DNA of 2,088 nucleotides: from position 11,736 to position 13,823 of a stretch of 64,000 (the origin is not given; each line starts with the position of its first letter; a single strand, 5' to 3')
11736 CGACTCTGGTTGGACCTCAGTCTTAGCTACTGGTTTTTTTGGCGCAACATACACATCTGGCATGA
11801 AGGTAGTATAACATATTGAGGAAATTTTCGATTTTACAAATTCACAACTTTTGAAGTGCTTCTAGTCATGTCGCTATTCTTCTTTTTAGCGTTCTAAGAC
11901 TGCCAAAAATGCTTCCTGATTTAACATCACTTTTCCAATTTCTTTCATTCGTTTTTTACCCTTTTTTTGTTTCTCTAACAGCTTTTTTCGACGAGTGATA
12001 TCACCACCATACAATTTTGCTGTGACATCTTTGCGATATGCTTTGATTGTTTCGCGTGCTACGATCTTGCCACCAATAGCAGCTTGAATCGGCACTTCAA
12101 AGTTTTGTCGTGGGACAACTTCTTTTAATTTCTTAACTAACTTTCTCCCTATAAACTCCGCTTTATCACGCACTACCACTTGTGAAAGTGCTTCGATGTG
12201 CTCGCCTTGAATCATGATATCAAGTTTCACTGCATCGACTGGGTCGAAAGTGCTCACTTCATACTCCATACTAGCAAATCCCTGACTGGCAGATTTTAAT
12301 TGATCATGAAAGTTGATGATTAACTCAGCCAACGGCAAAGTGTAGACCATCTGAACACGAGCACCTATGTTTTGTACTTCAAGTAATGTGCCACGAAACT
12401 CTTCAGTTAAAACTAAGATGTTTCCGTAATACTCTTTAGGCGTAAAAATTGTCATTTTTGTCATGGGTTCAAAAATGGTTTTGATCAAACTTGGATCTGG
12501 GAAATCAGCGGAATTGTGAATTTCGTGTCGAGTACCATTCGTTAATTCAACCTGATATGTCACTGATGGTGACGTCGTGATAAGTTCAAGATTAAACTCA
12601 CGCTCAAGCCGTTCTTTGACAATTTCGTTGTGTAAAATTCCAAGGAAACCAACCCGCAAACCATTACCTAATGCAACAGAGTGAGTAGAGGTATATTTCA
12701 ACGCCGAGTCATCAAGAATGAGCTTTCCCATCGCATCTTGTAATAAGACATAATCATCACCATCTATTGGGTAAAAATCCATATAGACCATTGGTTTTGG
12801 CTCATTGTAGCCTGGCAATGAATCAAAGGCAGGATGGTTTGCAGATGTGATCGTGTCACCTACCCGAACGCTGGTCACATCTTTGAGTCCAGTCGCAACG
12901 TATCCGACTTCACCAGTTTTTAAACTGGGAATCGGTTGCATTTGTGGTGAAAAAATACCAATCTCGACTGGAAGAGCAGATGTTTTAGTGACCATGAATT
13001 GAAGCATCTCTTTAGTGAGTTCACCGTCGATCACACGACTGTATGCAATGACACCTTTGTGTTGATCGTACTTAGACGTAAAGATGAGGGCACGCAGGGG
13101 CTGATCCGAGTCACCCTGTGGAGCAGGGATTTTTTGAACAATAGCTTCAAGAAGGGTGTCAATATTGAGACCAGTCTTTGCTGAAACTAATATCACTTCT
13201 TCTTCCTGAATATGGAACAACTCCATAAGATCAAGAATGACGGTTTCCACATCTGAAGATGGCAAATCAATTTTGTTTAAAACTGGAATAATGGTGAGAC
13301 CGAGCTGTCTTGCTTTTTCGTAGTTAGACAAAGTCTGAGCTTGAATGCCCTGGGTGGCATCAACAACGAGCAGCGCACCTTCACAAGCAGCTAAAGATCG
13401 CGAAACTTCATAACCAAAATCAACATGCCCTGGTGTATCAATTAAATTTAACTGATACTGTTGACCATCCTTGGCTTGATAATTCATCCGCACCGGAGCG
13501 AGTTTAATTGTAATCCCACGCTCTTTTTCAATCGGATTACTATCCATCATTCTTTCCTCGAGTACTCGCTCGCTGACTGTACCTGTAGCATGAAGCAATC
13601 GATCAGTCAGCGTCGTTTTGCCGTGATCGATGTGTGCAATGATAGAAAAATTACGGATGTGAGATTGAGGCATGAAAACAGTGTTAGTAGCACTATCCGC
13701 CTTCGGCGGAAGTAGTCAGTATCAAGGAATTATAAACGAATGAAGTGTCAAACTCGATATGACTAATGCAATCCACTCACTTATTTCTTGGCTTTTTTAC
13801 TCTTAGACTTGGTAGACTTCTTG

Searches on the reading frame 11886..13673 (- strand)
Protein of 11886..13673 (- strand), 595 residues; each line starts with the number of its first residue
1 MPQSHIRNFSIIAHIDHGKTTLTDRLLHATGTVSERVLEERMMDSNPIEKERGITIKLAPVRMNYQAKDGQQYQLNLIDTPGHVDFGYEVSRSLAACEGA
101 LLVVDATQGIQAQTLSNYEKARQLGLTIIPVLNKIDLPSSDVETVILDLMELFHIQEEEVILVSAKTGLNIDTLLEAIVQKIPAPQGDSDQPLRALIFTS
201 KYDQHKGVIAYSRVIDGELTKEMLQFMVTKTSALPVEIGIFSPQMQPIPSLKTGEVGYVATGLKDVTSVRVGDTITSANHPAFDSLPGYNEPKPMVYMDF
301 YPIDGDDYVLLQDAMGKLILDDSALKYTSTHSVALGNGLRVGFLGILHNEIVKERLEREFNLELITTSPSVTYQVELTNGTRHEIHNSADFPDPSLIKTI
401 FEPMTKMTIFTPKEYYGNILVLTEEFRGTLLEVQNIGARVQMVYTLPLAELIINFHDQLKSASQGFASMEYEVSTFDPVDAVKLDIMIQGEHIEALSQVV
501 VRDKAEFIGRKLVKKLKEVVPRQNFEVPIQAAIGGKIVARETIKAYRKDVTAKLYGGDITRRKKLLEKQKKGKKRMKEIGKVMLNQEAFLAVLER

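Call 35: search_protein_families(library=pfam, proteins=[window:11886-13673:-], max_evalue=0.001)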
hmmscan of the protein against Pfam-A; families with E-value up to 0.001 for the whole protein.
window:11886-13673:- (595 aa): 8 families
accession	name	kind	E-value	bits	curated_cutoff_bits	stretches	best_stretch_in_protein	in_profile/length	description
PF00009.33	GTP_EFTU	-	1.4e-57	194.8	26.5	1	5-183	2-187/188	Elongation factor Tu GTP binding domain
PF06421.17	LepA_C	-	9.6e-47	158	29.7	1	488-593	1-106/107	GTP-binding protein LepA C-terminus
PF00679.30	EFG_C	-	1.1e-18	67.5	27.9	1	400-485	2-87/89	Elongation factor G C-terminus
PF03144.31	GTP_EFTU_D2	-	1.4e-05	25.9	30.3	1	207-276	1-73/73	Elongation factor Tu domain 2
PF01926.29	MMR_HSR1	-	0.00011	22.8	21.9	1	17-134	10-113/113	50S ribosome-binding GTPase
PF22042.2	EF-G_D2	-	0.00046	20.7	27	1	192-266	1-74/84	Elongation factor G domain 2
PF16897.10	MMR_HSR1_Xtn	-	0.00051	20.4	35.2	0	128-182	58-104/106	C-terminal region of MMR_HSR1 domain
PF00071.28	Ras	-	0.00082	19.4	21.6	0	55-182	31-160/162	Ras family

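Call 63: find_homologous_proteins(query=window:11886-13673:-, max_evalue=1e-50)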
Query window:11886-13673:- (595 aa): 8000 proteins with E <= 1e-50 among 8000 candidates; the best 120 are listed.
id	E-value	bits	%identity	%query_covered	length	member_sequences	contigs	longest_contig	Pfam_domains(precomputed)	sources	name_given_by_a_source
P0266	0.0e+0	1308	100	100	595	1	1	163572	PF00679.31,PF06421.18,PF00009.34,PF03144.32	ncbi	ncbi:MAG: translation elongation factor 4 [Patescibacteria group bacterium]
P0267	0.0e+0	1182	90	100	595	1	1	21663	PF00679.31,PF06421.18,PF00009.34,PF03144.32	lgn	-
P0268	0.0e+0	1182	90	100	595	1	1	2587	PF00679.31,PF06421.18,PF00009.34,PF03144.32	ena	-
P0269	0.0e+0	1155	88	100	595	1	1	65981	PF00679.31,PF06421.18,PF00009.34,PF03144.32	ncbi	-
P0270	0.0e+0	1152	88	100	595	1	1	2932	PF00679.31,PF06421.18,PF00009.34,PF03144.32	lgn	-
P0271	0.0e+0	1145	87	100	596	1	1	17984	PF00679.31,PF06421.18,PF00009.34,PF03144.32,PF22042.3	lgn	-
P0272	0.0e+0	1057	80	100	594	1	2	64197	PF01926.30,PF00679.31,PF06421.18,PF00009.34,PF03144.32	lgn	-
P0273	3.3e-294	995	75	99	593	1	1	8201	PF00679.31,PF06421.18,PF00009.34,PF03144.32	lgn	-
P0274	2.5e-293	992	76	100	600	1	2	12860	PF00679.31,PF06421.18,PF00009.34,PF03144.32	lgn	-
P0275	7.5e-292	987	76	100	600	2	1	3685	PF00679.31,PF06421.18,PF00009.34,PF03144.32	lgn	-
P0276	2.5e-288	975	75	100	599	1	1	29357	PF00679.31,PF06421.18,PF00009.34,PF03144.32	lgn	-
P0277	1.3e-287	973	76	99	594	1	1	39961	PF00679.31,PF06421.18,PF00009.34,PF03144.32,PF22042.3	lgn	-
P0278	1.3e-286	970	74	100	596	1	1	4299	PF00679.31,PF06421.18,PF00009.34,PF03144.32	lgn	-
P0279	5.4e-283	958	74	100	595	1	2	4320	PF01926.30,PF00679.31,PF06421.18,PF00009.34,PF03144.32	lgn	-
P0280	1.7e-282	956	73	100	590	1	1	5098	PF01926.30,PF00679.31,PF06421.18,PF00009.34,PF03144.32,PF22042.3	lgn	-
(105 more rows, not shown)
